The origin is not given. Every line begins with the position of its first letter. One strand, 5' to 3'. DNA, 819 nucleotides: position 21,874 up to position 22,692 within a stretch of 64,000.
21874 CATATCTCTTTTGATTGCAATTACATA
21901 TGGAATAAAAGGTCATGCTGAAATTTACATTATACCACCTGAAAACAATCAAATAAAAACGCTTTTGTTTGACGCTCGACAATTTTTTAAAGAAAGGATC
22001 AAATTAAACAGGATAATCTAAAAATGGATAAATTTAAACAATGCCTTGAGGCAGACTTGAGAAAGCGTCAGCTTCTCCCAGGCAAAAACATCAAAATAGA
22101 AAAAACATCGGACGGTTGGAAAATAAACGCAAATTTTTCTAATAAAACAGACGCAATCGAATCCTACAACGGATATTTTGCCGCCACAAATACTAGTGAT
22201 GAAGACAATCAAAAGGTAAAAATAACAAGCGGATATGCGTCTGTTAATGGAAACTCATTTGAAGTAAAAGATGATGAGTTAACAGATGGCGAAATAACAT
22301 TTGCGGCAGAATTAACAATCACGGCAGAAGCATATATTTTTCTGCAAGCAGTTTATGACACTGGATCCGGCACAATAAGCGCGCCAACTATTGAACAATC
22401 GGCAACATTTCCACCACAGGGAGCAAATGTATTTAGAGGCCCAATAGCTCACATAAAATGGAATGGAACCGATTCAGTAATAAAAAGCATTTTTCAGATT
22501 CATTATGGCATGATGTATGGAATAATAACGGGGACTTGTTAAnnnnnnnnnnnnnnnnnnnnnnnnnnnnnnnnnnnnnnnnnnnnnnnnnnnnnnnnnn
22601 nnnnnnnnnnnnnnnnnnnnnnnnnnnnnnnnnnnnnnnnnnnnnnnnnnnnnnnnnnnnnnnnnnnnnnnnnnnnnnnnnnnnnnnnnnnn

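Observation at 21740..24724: AT-rich three-gene orphan island bounded by a MITE-like repeat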

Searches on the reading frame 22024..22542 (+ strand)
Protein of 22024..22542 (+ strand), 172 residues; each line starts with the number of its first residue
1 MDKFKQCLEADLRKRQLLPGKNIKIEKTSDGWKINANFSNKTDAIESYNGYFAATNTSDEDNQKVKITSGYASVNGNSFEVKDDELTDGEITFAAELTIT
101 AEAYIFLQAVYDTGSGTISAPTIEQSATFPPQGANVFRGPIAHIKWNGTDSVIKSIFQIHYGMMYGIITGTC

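Call 4: search_protein_families(library=pfam, proteins=[window:22024-22542:+], max_evalue=1)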
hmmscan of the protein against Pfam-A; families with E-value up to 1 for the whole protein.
window:22024-22542:+ (172 aa): 0 families

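Call 5: search_protein_families(library=phrogs, proteins=[window:22024-22542:+], max_evalue=1)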
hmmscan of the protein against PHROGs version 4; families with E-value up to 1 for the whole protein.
window:22024-22542:+ (172 aa): 2 families
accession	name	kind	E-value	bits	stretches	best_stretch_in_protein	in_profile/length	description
phrog_5339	-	head and packaging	0.033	13.5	1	57-84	50-77/633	virion structural protein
phrog_19457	-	unknown function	0.1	13.4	1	69-147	73-149/182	-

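Call 6: search_protein_families(library=padloc, proteins=[window:22024-22542:+], max_evalue=1)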
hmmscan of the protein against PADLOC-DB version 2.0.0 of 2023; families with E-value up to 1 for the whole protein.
window:22024-22542:+ (172 aa): 0 families

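Call 7: list_cluster_members(proteins=[window:22024-22542:+, window:22542-24104:+, window:24126-24707:+, window:20879-21739:-, window:24941-25534:-, window:26784-27932:-, window:20090-20854:-])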
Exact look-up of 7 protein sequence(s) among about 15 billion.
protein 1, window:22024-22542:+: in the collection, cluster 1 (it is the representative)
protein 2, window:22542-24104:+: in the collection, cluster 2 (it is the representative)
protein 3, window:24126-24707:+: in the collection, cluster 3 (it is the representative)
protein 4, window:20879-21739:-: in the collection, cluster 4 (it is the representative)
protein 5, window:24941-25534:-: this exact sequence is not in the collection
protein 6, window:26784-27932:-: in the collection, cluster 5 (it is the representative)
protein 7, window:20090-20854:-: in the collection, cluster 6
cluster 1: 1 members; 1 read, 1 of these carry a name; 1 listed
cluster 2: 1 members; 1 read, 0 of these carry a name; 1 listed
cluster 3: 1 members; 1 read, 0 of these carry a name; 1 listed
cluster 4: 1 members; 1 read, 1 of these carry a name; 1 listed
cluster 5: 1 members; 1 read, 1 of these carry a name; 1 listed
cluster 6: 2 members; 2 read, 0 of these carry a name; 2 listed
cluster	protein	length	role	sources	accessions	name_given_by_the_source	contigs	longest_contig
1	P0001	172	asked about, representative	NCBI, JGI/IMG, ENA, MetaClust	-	\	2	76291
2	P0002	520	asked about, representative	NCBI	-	-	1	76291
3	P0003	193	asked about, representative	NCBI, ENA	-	-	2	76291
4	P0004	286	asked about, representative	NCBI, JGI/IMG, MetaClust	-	\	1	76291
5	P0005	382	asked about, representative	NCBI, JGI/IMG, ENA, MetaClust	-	\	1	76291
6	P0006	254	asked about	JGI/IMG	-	-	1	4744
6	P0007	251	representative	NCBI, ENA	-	-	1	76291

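Call 9: find_encoding_contigs(protein=P0002, flank=10000, max_places=6)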
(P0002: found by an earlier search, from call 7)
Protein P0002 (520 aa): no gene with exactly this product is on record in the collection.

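Call 10: find_encoding_contigs(protein=P0001, flank=10000, max_places=6)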
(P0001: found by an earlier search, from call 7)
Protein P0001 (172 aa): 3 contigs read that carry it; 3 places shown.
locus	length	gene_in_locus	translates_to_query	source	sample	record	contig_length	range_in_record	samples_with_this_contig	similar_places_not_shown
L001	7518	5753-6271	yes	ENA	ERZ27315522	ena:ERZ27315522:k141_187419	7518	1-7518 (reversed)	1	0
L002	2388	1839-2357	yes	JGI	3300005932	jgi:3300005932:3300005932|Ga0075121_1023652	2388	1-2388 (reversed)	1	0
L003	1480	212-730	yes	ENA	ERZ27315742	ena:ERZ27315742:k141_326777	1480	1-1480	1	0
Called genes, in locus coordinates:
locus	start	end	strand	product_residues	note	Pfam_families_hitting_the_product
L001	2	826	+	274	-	?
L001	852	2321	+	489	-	PF01541:GIY-YIG, PF27096:UvrC_M, PF08459:UvrC_RNaseH_dom, PF00633:HHH (faint), PF12826:HHH_2 (weak), PF14520:HHH_5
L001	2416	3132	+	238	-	PF03009:GDPD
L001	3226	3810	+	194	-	PF12844:HTH_19 (weak), PF13560:HTH_31 (weak), PF01381:HTH_3, PF13443:HTH_26, PF07883:Cupin_2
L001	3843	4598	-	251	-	PF02517:Rce1-like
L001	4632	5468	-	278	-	-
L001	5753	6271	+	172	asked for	-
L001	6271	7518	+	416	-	?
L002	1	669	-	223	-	?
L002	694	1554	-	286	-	-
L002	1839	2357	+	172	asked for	-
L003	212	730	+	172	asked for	-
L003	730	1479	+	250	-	?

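Call 11: find_homologous_proteins(query=P0002, max_evalue=0.01)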
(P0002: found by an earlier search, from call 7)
Query P0002 (520 aa): 2 proteins with E <= 0.01 among 8000 candidates.
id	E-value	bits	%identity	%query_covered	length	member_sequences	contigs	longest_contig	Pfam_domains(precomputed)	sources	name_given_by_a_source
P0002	0.0e+0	1247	100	100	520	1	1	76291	-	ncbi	-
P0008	3.3e-264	896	74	100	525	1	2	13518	-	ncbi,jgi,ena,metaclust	metaclust:\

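Call 12: find_encoding_contigs(protein=P0008, flank=10000, max_places=6)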
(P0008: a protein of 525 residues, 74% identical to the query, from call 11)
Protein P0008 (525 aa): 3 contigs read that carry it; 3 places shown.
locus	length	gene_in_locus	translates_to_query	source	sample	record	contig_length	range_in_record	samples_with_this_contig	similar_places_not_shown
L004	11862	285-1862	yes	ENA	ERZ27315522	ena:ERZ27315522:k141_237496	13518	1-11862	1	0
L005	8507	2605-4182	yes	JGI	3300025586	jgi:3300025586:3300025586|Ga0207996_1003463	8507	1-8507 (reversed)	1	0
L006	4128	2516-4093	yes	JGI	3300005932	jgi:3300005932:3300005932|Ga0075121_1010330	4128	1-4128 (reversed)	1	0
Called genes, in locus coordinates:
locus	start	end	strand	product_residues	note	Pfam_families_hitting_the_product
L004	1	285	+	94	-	?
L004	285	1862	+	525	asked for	-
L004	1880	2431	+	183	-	-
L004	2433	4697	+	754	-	-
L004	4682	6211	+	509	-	-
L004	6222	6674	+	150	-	-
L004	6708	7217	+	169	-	PF07087:DUF1353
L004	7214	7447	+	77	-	-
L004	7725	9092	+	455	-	-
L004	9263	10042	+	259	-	PF24521:Ank_KRIT1, PF12796:Ank_2, PF13637:Ank_4 (weak), PF13857:Ank_5 (weak), PF00023:Ank (weak), PF13637:Ank_4, PF13857:Ank_5 (weak), PF00023:Ank (weak), +1 more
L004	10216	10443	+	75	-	PF00830:Ribosomal_L28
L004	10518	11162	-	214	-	PF01865:PhoU_div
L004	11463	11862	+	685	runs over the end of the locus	?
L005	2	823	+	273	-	?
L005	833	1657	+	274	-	-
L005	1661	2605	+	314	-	-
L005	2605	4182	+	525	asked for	-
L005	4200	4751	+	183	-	-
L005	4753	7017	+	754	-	-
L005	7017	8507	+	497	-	?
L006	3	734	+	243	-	?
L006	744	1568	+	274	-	-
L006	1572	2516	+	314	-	-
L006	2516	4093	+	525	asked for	-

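Call 13: find_homologous_proteins(query=P0003, max_evalue=0.01)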
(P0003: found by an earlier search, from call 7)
Query P0003 (193 aa): 10 proteins with E <= 0.01 among 76 candidates.
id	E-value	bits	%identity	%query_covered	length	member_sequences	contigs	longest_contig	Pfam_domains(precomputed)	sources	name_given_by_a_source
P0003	1.3e-123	428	100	100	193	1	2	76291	-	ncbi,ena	-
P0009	5.8e-76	272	66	94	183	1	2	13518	-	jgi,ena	-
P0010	4.6e-39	152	68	53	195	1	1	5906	-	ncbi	-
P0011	6.4e-39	152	71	47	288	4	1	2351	-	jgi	-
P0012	2.4e-38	150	70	47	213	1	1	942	-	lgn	-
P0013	1.2e-37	147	70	47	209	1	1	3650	-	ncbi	-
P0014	3.1e-37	146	70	47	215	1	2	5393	-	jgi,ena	jgi:hypothetical protein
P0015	1.1e-35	141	62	52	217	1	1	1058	-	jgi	jgi:squalene cyclase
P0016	1.3e-29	121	48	58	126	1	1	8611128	-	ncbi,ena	-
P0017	2.6e-28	117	54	49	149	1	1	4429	-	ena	-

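Call 17: search_protein_families(library=phrogs, proteins=[L005:2-823:+, L005:833-1657:+, L005:1661-2605:+, L004:2433-4697:+, L004:4682-6211:+, L004:6222-6674:+, L004:6708-7217:+, L004:7214-7447:+, L004:7725-9092:+], max_evalue=0.1)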
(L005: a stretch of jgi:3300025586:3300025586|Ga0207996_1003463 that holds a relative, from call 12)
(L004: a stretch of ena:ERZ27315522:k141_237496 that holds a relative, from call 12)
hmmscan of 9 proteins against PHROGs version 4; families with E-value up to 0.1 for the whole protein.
L005:2-823:+ (273 aa): 4 families
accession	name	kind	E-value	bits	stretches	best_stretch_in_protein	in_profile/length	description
phrog_1272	-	tail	0.0012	17.6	1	13-128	761-874/1606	tail length tape measure protein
phrog_14279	-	unknown function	0.0013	19.4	1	111-192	20-101/207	-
phrog_4200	-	tail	0.0019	17.8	1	20-102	254-363/732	tail length tape measure protein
phrog_3321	-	other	0.024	15.8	1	114-186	42-113/132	rhodanese-related sulfurtransferase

L005:833-1657:+ (274 aa): 0 families

L005:1661-2605:+ (314 aa): 0 families

L004:2433-4697:+ (754 aa): 7 families
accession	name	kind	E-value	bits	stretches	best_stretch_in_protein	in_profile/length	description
phrog_5207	-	unknown function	7e-22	78.6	1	186-300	379-491/689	-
phrog_23595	-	tail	2.3e-15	57.5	1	169-282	240-350/440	minor tail protein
phrog_26941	-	tail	1.9e-14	54.3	1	197-303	292-397/603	tail protein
phrog_2824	-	head and packaging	1.9e-13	50.3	1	197-283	790-881/1151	virion structural protein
phrog_13892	-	tail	1.6e-07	31.8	1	145-292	422-587/676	minor tail protein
phrog_8780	-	tail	4.5e-07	29.4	1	193-448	338-575/755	minor tail protein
phrog_38190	-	unknown function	1.6e-05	25.5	1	401-472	227-297/351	-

L004:4682-6211:+ (509 aa): 1 family
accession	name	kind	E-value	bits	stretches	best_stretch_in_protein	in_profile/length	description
phrog_31512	-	unknown function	2.6e-05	25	0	291-338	196-244/247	-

L004:6222-6674:+ (150 aa): 0 families

L004:6708-7217:+ (169 aa): 2 families
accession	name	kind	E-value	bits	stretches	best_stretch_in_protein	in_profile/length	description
phrog_1158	-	tail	2.4e-23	83.8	1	33-145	18-136/205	tail assembly chaperone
phrog_6098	-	unknown function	2e-05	25.9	1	91-144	23-75/78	-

L004:7214-7447:+ (77 aa): 0 families

L004:7725-9092:+ (455 aa): 0 families

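Call 18: search_protein_families(library=pfam, proteins=[L005:2-823:+, L005:833-1657:+, L005:1661-2605:+, L004:2433-4697:+, L004:4682-6211:+, L004:6222-6674:+, L004:6708-7217:+, L004:7214-7447:+, L004:7725-9092:+], max_evalue=0.1)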
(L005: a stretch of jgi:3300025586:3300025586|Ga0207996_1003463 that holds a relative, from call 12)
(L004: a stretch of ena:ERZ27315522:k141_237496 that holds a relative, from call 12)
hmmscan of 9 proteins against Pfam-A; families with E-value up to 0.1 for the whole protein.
L005:2-823:+ (273 aa): 2 families
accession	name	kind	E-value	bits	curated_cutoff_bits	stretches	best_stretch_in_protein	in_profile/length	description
PF12186.13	AcylCoA_dehyd_C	-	0.057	14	27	0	161-192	17-48/111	Acyl-CoA dehydrogenase C terminal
PF12795.12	MscS_porin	-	0.077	13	34.4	0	158-220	32-98/238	Mechanosensitive ion channel porin domain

L005:833-1657:+ (274 aa): 0 families

L005:1661-2605:+ (314 aa): 2 families
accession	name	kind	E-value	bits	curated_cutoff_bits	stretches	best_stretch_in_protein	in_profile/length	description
PF10988.14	DUF2807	-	0.0071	16.5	24.2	0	194-244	18-65/181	Putative auto-transporter adhesin, head GIN domain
PF00241.25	Cofilin_ADF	-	0.04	14.1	22.4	0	201-261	8-70/125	Cofilin/tropomyosin-type actin-binding protein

L004:2433-4697:+ (754 aa): 0 families

L004:4682-6211:+ (509 aa): 0 families

L004:6222-6674:+ (150 aa): 0 families

L004:6708-7217:+ (169 aa): 1 family
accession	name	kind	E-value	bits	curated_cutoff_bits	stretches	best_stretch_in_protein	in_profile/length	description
PF07087.16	DUF1353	-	4.7e-15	55.4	22.5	1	43-132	5-91/91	Protein of unknown function (DUF1353)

L004:7214-7447:+ (77 aa): 1 family
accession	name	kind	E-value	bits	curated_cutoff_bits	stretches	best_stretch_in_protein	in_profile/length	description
PF16475.10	DUF5052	-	0.041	13.9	29.4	1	8-54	3-49/199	Domain of unknown function (DUF5052)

L004:7725-9092:+ (455 aa): 1 family
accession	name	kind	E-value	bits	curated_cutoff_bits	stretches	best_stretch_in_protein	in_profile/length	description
PF22637.2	CBM_4_9_1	-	0.0064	17.2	27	1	353-452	51-148/148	BppA domain 1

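Call 23: find_related_loci(query=A1, collection=genome_contigs, flank=10000)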
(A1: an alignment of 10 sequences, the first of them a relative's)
Query A1 (193 aa) in genome_contigs; peptide patterns used: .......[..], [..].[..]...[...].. (x = any residue, [..] = any of these).
52 stretches matched a pattern; 1 encode a relative of the query (tblastn E <= 1e-3); 1 distinct loci.
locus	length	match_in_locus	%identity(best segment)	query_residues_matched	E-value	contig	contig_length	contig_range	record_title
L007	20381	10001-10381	46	74-193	2e-35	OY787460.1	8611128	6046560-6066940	MAG: Victivallales bacterium isolate c43507a4-3b0a-454f-a213-a96987c4837a genome assembly, chromosome: 1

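Call 25: search_protein_families(library=phrogs, proteins=[L007:16-747:+, L007:2218-2700:+, L007:3433-6306:+, L007:6303-7790:+, L007:7783-8316:+, L007:8301-9992:+, L007:10409-13282:+, L007:13299-13772:+, L007:14010-14780:+, L007:14770-15735:+], max_evalue=0.01)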
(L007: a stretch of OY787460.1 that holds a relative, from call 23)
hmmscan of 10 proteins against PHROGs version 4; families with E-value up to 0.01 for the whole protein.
L007:16-747:+ (243 aa): 1 family
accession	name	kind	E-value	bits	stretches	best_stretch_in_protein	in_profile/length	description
phrog_16681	-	unknown function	3.6e-08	34.7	1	95-238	64-197/201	-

L007:2218-2700:+ (160 aa): 3 families
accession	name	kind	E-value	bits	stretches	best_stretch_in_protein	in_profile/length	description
phrog_1280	-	other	4.1e-17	63.6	1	6-151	5-157/248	Ig domain containing protein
phrog_2175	-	other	6.9e-17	62.8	1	5-148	3-171/188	protein with Ig domain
phrog_885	-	tail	3.2e-06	27.4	1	18-72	36-91/338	major tail protein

L007:3433-6306:+ (957 aa): 7 families
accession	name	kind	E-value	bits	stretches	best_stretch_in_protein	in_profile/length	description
phrog_991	-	tail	4.1e-26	91.9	1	78-692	320-760/1966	tail length tape measure protein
phrog_23013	-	tail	1.1e-22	80.6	1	81-435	158-513/1379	tail length tape measure protein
phrog_1272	-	tail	1.8e-21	76.7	1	34-428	242-633/1606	tail length tape measure protein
phrog_1533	-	tail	6.7e-20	71.3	1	41-663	234-780/1688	tail length tape measure protein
phrog_14441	-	tail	1.2e-12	49.2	1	39-207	57-226/241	tail length tape measure protein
phrog_28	-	tail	1.9e-09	37.7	1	35-923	255-971/1228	tail length tape measure protein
phrog_28775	-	tail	2e-08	33.6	1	58-339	56-340/1303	tail length tape measure protein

L007:6303-7790:+ (495 aa): 0 families

L007:7783-8316:+ (177 aa): 0 families

L007:8301-9992:+ (563 aa): 0 families

L007:10409-13282:+ (957 aa): 8 families
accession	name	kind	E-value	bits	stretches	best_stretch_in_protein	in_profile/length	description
phrog_38707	-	unknown function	3.7e-28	99.6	1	212-387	385-563/675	-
phrog_33012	-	unknown function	1.3e-23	83.5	2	478-555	10-87/1364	-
phrog_15439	-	other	5.9e-20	73.3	1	269-340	36-107/290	peptidase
phrog_13892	-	tail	4.2e-08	33.6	1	253-435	438-623/676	minor tail protein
phrog_2952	-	tail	2e-07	31.4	1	268-336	205-271/488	minor tail protein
phrog_1446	-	tail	4.8e-05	23.9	1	272-336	77-140/251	minor tail protein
phrog_14839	-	unknown function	0.00075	20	1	300-345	42-87/227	-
phrog_25620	-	tail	0.00093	19.6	0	362-389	254-281/348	tail collar fiber protein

L007:13299-13772:+ (157 aa): 0 families

L007:14010-14780:+ (256 aa): 1 family
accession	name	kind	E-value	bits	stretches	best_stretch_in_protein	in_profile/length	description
phrog_944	-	moron, auxiliary metabolic gene and host takeover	0.0038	17.9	1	121-234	120-210/235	membrane protein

L007:14770-15735:+ (321 aa): 0 families

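Call 29: find_related_loci(query=A1, collection=viral_contigs, flank=10000)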
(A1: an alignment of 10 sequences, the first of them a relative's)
Query A1 (193 aa) in viral_contigs; peptide patterns used: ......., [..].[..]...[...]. (x = any residue, [..] = any of these).
68 stretches matched a pattern, but none encodes a relative of the query by tblastn (E <= 1e-3).

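Call 31: find_encoding_contigs(protein=P0003, flank=10000, max_places=6)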
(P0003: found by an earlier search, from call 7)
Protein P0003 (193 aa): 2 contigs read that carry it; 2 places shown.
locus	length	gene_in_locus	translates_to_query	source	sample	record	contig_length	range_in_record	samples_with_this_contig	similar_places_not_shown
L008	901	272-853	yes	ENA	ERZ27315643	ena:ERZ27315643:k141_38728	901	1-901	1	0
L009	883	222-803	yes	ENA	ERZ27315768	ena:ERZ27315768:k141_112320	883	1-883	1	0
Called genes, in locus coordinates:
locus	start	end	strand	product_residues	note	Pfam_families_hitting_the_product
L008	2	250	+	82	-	?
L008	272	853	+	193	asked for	-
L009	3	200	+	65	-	?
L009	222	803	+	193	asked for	-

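Call 34: find_homologous_proteins(query=A2, max_evalue=0.01)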
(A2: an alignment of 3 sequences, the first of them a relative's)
Query A2 (3 sequences) (520 aa, profile of the alignment): 2 proteins with E <= 0.01 among 8000 candidates.
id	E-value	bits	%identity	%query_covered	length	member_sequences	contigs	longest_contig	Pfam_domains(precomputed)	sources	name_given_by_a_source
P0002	0.0e+0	1016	100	100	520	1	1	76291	-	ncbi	-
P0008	0.0e+0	1009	74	100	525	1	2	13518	-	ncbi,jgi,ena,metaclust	metaclust:\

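Call 40: predict_structure(alignment_id=A1)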
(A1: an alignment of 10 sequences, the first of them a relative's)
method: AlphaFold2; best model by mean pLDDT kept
length: 193 residues; sequences in the alignment: 10
mean_pLDDT: 69.2   pTM: 0.53
mean pLDDT of the five models: 69.2, 68.9, 67.5, 66.7, 66.7
residues with pLDDT >= 90: 69; 70-90: 23; 50-70: 49; < 50: 52
segments of 3 or more residues with pLDDT < 50: 1-12, 34-37, 62-76, 175-193
pLDDT, mean of each block of 10 residues (from residue 1): 38 52 57 50 61 62 37 50 94 96 94 93 88 94 90 96 81 51 38 38
secondary structure, 60 per line:
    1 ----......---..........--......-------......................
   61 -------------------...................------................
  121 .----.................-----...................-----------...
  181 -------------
elements in order: H5-10 H14-23 H26-31 H39-60 H80-98 H105-121 H126-142 H148-166

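Call 41: find_encoding_contigs(protein=P0010, flank=10000, max_places=3)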
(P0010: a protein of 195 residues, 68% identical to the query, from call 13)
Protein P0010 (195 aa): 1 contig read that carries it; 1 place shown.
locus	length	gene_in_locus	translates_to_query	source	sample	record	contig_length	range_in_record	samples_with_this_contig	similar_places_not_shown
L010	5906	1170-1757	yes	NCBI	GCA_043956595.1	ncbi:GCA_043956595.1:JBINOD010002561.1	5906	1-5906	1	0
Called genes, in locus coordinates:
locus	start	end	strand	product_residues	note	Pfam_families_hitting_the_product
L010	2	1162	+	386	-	?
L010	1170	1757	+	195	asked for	-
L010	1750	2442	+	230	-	-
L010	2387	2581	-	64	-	-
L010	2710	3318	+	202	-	-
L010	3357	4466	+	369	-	-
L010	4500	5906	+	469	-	?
